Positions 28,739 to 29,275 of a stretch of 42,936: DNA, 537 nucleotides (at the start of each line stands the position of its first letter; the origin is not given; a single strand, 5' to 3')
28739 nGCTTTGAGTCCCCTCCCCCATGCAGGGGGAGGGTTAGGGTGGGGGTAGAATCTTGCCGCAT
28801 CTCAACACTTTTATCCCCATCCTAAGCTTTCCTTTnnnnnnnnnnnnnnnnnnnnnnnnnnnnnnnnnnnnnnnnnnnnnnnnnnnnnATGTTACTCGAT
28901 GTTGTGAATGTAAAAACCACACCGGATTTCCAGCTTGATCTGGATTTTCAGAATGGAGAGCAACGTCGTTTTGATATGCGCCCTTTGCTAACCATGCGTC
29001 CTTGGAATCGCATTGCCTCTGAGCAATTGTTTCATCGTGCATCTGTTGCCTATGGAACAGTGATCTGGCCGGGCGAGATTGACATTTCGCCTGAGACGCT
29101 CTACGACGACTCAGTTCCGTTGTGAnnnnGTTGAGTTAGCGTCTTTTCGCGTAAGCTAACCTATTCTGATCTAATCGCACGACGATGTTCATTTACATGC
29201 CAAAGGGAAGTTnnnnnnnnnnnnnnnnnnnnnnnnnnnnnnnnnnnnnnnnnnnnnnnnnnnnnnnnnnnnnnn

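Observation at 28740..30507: Low-GC 1.8-kb insertion splitting purH and purD: DUF2442-like protein plus an orphan ABC/SMC-type ATPase (candidate defence/conflict module with no recognisable effector)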

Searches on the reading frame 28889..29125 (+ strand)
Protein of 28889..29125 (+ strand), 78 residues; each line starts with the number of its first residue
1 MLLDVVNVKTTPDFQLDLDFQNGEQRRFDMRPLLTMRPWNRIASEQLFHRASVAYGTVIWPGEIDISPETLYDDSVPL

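Call 3: search_protein_families(library=pfam, proteins=[window:28889-29125:+], max_evalue=1)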
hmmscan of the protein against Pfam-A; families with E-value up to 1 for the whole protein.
window:28889-29125:+ (78 aa): 1 family
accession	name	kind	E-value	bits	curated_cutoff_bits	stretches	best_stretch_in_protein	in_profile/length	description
PF10387.14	DUF2442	-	2.2e-13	50.7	23.9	1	5-74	1-69/72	Protein of unknown function (DUF2442)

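Call 4: search_protein_families(library=padloc, proteins=[window:28889-29125:+], max_evalue=1)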
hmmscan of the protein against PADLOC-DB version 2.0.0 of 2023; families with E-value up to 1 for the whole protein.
window:28889-29125:+ (78 aa): 0 families

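Call 5: search_protein_families(library=ncbifam, proteins=[window:28889-29125:+], max_evalue=1)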
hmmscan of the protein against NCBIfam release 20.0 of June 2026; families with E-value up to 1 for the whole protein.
window:28889-29125:+ (78 aa): 1 family
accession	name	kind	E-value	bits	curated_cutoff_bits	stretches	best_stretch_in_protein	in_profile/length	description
NF048016.1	antoxin_DhiA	equivalog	0.00058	20.3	200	1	3-73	2-69/160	type II toxin-antitoxin system antitoxin DhiA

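Call 49: search_protein_families(library=pfam, alignment_id=A4, max_evalue=0.01)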
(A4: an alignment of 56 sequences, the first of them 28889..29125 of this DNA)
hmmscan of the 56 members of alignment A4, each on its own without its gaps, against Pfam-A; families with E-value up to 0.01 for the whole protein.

A. member 1, window:28889-29125:+ (78 aa): 1 family
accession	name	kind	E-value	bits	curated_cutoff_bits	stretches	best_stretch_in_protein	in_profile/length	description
PF10387.14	DUF2442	-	2.2e-13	50.7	23.9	1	5-74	1-69/72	Protein of unknown function (DUF2442)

B. families by the number of members that match (of 56 scanned): 9 families
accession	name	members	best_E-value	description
PF13711.11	DUF4160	1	3.3e-25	Domain of unknown function (DUF4160)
PF07927.17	HicA_toxin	1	1.9e-23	HicA toxin of bacterial toxin-antitoxin,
PF10387.14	DUF2442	1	2.2e-13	Protein of unknown function (DUF2442)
PF15919.11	HicB_lk_antitox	1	3.8e-13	HicB_like antitoxin of bacterial toxin-antitoxin system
PF00005.33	ABC_tran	1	2.4e-05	ABC transporter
PF01797.21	Y1_Tnp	1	6.9e-05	Transposase IS200 like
PF21748.3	UPF0150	1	0.00047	UPF0150-like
PF13442.11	Cytochrome_CBB3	1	0.0026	Cytochrome C oxidase, cbb3-type, subunit III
PF13801.11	Metal_resist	1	0.0046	Heavy-metal resistance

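Call 63: find_homologous_proteins(query=window:28889-29125:+, max_evalue=0.00001)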
Query window:28889-29125:+ (78 aa): 526 proteins with E <= 0.00001 among 526 candidates; the best 120 are listed.
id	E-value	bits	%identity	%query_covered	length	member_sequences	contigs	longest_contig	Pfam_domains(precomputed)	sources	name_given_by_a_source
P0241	3.7e-46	172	100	100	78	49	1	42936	PF10387.15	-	-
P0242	7.0e-43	161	94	100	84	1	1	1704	PF10387.15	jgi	jgi:hypothetical protein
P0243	1.1e-42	161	92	100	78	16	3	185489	PF10387.15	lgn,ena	-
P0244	2.2e-42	160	91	100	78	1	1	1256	PF10387.15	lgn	-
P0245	2.7e-41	156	91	100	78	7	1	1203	PF10387.15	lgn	-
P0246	2.8e-41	156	88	100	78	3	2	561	PF10387.15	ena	-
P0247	7.4e-41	155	90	100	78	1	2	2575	PF10387.15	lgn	-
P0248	7.7e-41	155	91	100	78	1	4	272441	PF10387.15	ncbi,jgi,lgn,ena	jgi:hypothetical protein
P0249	1.1e-40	154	88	100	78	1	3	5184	PF10387.15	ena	-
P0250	1.2e-40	154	91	100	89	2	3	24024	PF10387.15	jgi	-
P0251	2.0e-40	154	90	100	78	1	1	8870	PF10387.15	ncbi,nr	ncbi:MAG: DUF2442 domain-containing protein [Nitrosomonadales bacterium]|nr:DUF2442 domain-containin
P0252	2.3e-40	153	86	100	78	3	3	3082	PF10387.15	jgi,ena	-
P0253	3.5e-40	153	87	100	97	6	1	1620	PF10387.15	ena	-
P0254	4.1e-40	153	85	100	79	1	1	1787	PF10387.15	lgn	-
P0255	5.4e-40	152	88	100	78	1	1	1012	PF10387.15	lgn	-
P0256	7.2e-40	152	87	100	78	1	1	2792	PF10387.15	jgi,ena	-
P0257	7.4e-40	152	86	100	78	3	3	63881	PF10387.15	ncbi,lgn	ncbi:MAG: DUF2442 domain-containing protein [Nitrosomonadales bacterium]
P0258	7.4e-40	152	86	100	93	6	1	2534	PF10387.15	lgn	-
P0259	1.5e-39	151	86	100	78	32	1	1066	PF10387.15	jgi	jgi:Protein of unknown function (DUF2442)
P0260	1.5e-39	151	86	100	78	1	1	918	PF10387.15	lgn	-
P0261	1.8e-39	151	87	100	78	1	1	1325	PF10387.15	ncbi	-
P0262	2.0e-39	150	90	100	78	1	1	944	PF10387.15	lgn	-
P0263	2.7e-39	150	86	99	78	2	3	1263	PF10387.15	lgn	-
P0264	2.8e-39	150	87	100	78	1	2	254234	PF10387.15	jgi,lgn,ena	-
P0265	3.0e-39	150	85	100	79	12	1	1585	PF10387.15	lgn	-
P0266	3.7e-39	150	84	99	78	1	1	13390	PF10387.15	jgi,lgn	jgi:hypothetical protein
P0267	4.0e-39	149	86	100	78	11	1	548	PF10387.15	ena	-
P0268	5.6e-39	149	85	100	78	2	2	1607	PF10387.15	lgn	-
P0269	5.8e-39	149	86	100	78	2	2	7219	PF10387.15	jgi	jgi:Protein of unknown function (DUF2442)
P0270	7.8e-39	149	85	100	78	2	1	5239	PF10387.15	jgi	jgi:Protein of unknown function (DUF2442)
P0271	1.1e-38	148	83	100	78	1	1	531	PF10387.15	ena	-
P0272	1.1e-38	148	87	100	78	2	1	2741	PF10387.15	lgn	-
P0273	1.1e-38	148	87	100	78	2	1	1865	PF10387.15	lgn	-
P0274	1.2e-38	148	83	100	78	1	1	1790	PF10387.15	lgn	-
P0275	2.0e-38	147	83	100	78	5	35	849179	PF10387.15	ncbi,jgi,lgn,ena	ncbi:MAG: DUF2442 domain-containing protein [Gallionella sp.]|jgi:hypothetical protein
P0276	2.3e-38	147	82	100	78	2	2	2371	PF10387.15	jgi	jgi:hypothetical protein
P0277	4.0e-38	146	86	100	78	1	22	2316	PF10387.15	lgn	-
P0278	4.3e-38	146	82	100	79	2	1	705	PF10387.15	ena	-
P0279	4.6e-38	146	82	100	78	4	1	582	PF10387.15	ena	-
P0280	5.8e-38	146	82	100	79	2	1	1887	PF10387.15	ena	-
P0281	1.1e-37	145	83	100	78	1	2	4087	PF10387.15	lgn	-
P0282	3.0e-37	143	82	100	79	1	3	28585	PF10387.15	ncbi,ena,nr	ncbi:MAG: hypothetical protein A2V79_04060 [Betaproteobacteria bacterium RBG_16_56_24]|nr:MAG: hypot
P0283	3.1e-37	143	81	100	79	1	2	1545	PF10387.15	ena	-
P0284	4.0e-37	143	82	100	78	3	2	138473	PF10387.15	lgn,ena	-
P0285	5.9e-37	143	83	100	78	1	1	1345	PF10387.15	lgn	-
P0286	9.2e-37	142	82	100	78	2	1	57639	PF10387.15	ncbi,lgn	-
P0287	1.1e-36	142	81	100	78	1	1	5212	PF10387.15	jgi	-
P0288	1.5e-36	141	82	100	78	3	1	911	PF10387.15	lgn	-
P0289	1.7e-36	141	82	100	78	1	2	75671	PF10387.15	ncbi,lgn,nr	ncbi:MAG: DUF2442 domain-containing protein [Gallionella sp.]|nr:DUF2442 domain-containing protein [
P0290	1.9e-36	141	86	100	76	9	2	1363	PF10387.15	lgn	-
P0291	3.7e-36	140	85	100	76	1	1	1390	PF10387.15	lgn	-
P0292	3.9e-36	140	87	100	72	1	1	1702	PF10387.15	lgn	-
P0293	4.1e-36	140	83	100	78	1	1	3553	PF10387.15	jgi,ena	-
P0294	4.6e-36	140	81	100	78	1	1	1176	PF10387.15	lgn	-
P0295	6.9e-36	139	83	100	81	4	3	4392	PF10387.15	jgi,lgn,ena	jgi:hypothetical protein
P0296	9.0e-36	139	81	100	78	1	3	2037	PF10387.15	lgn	-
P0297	1.2e-35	138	82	99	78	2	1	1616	PF10387.15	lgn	-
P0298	1.6e-35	138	83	100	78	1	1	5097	PF10387.15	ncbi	ncbi:MAG: DUF2442 domain-containing protein [Gallionella sp.]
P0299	1.7e-35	138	79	100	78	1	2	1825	PF10387.15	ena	-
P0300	3.4e-35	137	76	100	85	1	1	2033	PF10387.15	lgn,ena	-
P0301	3.4e-35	137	76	100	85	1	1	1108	PF10387.15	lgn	-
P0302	5.0e-35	136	76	100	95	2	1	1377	PF10387.15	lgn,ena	-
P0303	5.2e-35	136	76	100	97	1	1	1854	PF10387.15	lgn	-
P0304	6.3e-35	136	76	100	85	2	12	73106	PF10387.15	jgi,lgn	jgi:hypothetical protein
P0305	6.4e-35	136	76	100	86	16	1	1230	PF10387.15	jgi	-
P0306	6.7e-35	136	74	100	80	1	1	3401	PF10387.15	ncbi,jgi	jgi:hypothetical protein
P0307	7.2e-35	136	78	100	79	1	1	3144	PF10387.15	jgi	jgi:hypothetical protein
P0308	8.5e-35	136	74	100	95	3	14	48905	PF10387.15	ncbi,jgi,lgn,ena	jgi:hypothetical protein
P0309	1.0e-34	135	77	100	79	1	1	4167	PF10387.15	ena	-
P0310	1.0e-34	135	78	100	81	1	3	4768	PF10387.15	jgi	-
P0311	1.5e-34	135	75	99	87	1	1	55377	PF10387.15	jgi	jgi:hypothetical protein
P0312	1.6e-34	135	78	100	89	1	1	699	PF10387.15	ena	-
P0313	1.6e-34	135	76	100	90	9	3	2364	PF10387.15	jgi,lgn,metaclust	metaclust:\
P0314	1.6e-34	135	76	100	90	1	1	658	PF10387.15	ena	-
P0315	1.8e-34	135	76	100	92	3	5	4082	PF10387.15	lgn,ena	-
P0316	1.9e-34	135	76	100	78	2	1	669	PF10387.15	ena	-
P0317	1.9e-34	135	77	100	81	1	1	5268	PF10387.15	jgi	jgi:uncharacterized protein DUF2442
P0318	2.4e-34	134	74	100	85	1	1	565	PF10387.15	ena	-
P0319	2.6e-34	134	74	100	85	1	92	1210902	PF10387.15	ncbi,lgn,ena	-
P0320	2.9e-34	134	76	100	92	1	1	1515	PF10387.15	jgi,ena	-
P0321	3.3e-34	134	74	100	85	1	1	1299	PF10387.15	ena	-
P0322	3.5e-34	134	74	100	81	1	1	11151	PF10387.15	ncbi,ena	-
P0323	3.6e-34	134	79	100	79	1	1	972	PF10387.15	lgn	-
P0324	4.3e-34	133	76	100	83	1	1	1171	PF10387.15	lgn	-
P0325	4.4e-34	133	78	100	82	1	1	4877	PF10387.15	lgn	-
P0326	4.8e-34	133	73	100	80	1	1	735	PF10387.15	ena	-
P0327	4.9e-34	133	74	100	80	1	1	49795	PF10387.15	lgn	-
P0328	5.2e-34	133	73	100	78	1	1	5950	PF10387.15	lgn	-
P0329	5.2e-34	133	76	100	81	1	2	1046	PF10387.15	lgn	-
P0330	5.3e-34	133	77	100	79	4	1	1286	PF10387.15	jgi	-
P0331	6.0e-34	133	78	100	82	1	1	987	PF10387.15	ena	-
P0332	6.0e-34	133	78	100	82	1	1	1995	PF10387.15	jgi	-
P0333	6.5e-34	133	73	100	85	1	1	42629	PF10387.15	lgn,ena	-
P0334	6.6e-34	133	74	100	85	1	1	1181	PF10387.15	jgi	jgi:hypothetical protein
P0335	6.8e-34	133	73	100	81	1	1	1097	PF10387.15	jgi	jgi:hypothetical protein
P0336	7.1e-34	133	76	100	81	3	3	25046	PF10387.15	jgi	-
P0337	7.6e-34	133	77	100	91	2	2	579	PF10387.15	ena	-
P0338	7.8e-34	133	73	100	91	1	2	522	PF10387.15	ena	-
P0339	8.2e-34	133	72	100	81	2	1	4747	PF10387.15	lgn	-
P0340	8.6e-34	132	74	100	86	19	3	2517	PF10387.15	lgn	-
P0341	8.6e-34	132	74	100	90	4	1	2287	PF10387.15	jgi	jgi:hypothetical protein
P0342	8.8e-34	132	73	100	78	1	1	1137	PF10387.15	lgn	-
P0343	8.9e-34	132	73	100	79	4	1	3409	PF10387.15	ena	-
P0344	1.1e-33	132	74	99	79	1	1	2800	PF10387.15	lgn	-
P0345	1.1e-33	132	79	100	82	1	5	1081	PF10387.15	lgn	-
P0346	1.1e-33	132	76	100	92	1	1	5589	PF10387.15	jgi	jgi:hypothetical protein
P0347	1.1e-33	132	76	100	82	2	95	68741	PF10387.15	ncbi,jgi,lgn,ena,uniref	ncbi:DUF2442 domain-containing protein [Thauera sp. AutoDN2]|jgi:hypothetical protein|uniref:DUF2442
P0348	1.1e-33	132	74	100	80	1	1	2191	PF10387.15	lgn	-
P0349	1.1e-33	132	73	100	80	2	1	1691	PF10387.15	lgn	-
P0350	1.2e-33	132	74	100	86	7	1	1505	PF10387.15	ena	-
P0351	1.3e-33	132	74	100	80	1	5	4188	PF10387.15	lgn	-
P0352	1.4e-33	132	74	99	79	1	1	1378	PF10387.15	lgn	-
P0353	1.7e-33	132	77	100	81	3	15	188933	PF10387.15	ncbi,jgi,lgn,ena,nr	ncbi:MAG: hypothetical protein A2X82_12465 [Geobacteraceae bacterium GWC2_55_20]|nr:MAG: hypothetica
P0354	1.8e-33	132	77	100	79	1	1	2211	PF10387.15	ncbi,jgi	jgi:hypothetical protein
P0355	1.9e-33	131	76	100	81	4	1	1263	PF10387.15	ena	-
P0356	1.9e-33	131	76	100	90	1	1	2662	PF10387.15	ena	-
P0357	1.9e-33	131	74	100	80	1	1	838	PF10387.15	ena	-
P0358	2.0e-33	131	78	100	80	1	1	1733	PF10387.15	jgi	jgi:hypothetical protein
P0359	2.0e-33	131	72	100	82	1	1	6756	PF10387.15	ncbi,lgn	-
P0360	2.0e-33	131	76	100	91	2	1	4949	PF10387.15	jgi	-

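Call 64: find_encoding_contigs(protein=P0264, flank=4500, max_places=2)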
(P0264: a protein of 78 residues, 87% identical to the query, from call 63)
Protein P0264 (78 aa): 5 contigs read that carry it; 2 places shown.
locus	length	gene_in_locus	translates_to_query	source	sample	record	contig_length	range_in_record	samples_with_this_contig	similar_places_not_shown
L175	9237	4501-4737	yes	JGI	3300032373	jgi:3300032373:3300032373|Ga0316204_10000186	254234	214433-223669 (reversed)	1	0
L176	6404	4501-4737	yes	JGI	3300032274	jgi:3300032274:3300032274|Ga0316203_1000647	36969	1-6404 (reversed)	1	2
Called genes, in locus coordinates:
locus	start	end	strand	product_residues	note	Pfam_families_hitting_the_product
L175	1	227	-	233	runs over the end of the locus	PF10411:DsbC_N, PF13098:Thioredoxin_2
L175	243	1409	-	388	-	PF01266:DAO (faint), PF01494:FAD_binding_3, PF05834:Lycopene_cycl (faint), PF08491:SE (weak)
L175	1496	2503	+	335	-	PF01207:Dus, PF00977:His_biosynth (weak)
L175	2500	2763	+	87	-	PF02954:HTH_8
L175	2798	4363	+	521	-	PF02142:MGS, PF01808:AICARFT_IMPCHas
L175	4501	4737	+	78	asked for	PF10387:DUF2442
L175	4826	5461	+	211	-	-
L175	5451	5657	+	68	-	PF16872:putAbiC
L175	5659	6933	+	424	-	PF02844:GARS_N, PF01071:GARS_A, PF02786:CPSase_L_D2 (weak), PF02222:ATP-grasp (faint), PF02843:GARS_C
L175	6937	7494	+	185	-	PF01300:Sua5_yciO_yrdC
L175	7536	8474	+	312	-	PF01218:Coprogen_oxidas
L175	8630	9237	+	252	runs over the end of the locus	PF01547:SBP_bac_1, PF13531:SBP_bac_11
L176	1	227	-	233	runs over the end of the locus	PF10411:DsbC_N, PF13098:Thioredoxin_2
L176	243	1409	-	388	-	PF01266:DAO (faint), PF01494:FAD_binding_3, PF05834:Lycopene_cycl (faint), PF08491:SE (weak)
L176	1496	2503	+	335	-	PF01207:Dus, PF00977:His_biosynth (weak)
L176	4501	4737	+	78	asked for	PF10387:DUF2442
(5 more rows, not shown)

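Call 65: find_encoding_contigs(protein=P0248, flank=4500, max_places=2)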
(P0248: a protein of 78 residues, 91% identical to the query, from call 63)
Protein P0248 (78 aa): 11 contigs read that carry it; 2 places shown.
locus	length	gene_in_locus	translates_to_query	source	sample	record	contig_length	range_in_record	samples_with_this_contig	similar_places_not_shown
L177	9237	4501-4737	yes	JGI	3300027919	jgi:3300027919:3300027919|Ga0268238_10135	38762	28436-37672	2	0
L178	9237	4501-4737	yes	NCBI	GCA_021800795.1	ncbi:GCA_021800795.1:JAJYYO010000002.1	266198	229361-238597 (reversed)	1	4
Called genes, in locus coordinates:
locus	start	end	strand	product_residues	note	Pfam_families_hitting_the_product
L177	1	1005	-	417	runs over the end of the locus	PF01494:FAD_binding_3, PF05834:Lycopene_cycl (faint), PF08491:SE (weak)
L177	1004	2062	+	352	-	PF01207:Dus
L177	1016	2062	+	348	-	PF01207:Dus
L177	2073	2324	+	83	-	PF02954:HTH_8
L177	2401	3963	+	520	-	PF02142:MGS, PF01808:AICARFT_IMPCHas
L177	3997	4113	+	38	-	-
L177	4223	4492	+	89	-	PF13711:DUF4160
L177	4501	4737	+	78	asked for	PF10387:DUF2442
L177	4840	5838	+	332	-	-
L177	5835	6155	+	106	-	PF01909:NTP_transf_2, PF18765:Polbeta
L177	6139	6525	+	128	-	PF05168:HEPN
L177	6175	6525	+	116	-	PF05168:HEPN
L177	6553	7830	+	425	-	PF02844:GARS_N, PF01071:GARS_A, PF02786:CPSase_L_D2 (weak), PF02843:GARS_C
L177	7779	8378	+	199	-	PF01300:Sua5_yciO_yrdC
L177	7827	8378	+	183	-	PF01300:Sua5_yciO_yrdC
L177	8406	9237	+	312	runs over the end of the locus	PF01218:Coprogen_oxidas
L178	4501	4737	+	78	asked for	PF10387:DUF2442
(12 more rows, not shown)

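Call 66: find_encoding_contigs(protein=P0243, flank=4500, max_places=2)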
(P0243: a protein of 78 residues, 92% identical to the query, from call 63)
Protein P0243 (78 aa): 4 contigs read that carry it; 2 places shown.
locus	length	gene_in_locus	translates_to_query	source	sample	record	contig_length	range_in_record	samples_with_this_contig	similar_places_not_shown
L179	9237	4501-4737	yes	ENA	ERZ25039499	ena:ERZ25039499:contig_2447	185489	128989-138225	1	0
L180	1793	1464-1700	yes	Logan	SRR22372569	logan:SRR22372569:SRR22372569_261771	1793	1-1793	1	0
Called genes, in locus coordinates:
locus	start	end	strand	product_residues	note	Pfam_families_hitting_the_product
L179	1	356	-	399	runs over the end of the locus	PF01266:DAO (weak), PF01494:FAD_binding_3, PF05834:Lycopene_cycl (weak), PF13450:NAD_binding_8 (faint)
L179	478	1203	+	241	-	PF01207:Dus, PF01180:DHO_dh (faint), PF00977:His_biosynth (faint), PF04131:NanE (faint)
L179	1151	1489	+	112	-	PF01207:Dus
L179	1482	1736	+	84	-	PF02954:HTH_8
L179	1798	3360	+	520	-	PF02142:MGS, PF01808:AICARFT_IMPCHas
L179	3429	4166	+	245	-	-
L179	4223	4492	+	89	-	PF13711:DUF4160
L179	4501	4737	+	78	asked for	PF10387:DUF2442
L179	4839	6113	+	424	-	PF02844:GARS_N, PF01071:GARS_A, PF02843:GARS_C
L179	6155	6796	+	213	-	PF01300:Sua5_yciO_yrdC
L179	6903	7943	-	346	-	PF01218:Coprogen_oxidas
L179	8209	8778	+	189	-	PF09626:DHC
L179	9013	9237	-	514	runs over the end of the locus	PF08447:PAS_3, PF13426:PAS_9 (weak), PF00989:PAS, PF08448:PAS_4, PF13426:PAS_9, PF00990:GGDEF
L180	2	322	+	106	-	?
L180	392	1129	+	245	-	-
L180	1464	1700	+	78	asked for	PF10387:DUF2442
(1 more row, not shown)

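Call 71: search_solved_structures(query=window:28889-29125:+, max_evalue=1)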
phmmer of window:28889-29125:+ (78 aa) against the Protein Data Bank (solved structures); distinct sequences matched with E-value up to 1: 1.
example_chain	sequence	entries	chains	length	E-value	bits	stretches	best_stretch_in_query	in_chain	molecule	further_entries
5n9v_A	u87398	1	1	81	0.78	13.3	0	14-35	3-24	NAD(P)(+)--arginine ADP-ribosyltransferase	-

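Call 81: find_encoding_contigs(protein=P0275, flank=4500, max_places=5)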
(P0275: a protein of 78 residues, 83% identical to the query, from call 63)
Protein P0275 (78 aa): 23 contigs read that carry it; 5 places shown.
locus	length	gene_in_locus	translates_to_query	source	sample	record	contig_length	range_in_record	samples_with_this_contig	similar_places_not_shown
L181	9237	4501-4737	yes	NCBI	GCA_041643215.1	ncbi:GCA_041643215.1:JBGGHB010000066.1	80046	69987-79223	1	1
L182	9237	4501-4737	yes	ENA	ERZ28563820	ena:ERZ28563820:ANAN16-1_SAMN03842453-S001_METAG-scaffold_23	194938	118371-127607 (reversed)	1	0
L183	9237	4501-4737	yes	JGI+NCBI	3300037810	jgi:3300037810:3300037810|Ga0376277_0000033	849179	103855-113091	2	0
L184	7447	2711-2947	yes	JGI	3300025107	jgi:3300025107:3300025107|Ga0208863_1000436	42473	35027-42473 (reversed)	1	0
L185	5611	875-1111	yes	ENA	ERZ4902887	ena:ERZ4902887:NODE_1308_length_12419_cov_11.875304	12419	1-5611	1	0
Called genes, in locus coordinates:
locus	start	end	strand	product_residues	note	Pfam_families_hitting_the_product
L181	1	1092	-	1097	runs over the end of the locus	PF08455:SNF2_assoc (faint), PF00176:SNF2-rel_dom, PF04851:ResIII, PF00271:Helicase_C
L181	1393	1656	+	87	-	-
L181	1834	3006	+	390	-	PF00202:Aminotran_3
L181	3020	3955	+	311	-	PF02729:OTCace_N, PF00185:OTCace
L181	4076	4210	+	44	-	-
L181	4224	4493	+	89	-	PF13711:DUF4160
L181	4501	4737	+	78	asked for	PF10387:DUF2442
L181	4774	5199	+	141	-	PF22636:FlK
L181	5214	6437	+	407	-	PF00764:Arginosuc_synth, PF20979:Arginosuc_syn_C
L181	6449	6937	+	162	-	-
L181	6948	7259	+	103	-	PF06865:Ppnp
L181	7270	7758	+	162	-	PF04461:YajQ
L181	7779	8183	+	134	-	-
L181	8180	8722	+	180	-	PF01965:DJ-1_PfpI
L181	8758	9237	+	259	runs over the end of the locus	-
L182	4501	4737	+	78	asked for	PF10387:DUF2442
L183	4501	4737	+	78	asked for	PF10387:DUF2442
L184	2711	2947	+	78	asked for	PF10387:DUF2442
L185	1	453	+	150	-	?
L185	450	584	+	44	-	-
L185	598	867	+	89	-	PF13711:DUF4160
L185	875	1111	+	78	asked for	PF10387:DUF2442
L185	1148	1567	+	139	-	PF22636:FlK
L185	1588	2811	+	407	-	PF00764:Arginosuc_synth, PF20979:Arginosuc_syn_C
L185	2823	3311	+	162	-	-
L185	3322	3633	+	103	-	PF06865:Ppnp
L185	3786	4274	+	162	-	PF04461:YajQ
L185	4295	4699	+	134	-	-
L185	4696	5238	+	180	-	PF01965:DJ-1_PfpI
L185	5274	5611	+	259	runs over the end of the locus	-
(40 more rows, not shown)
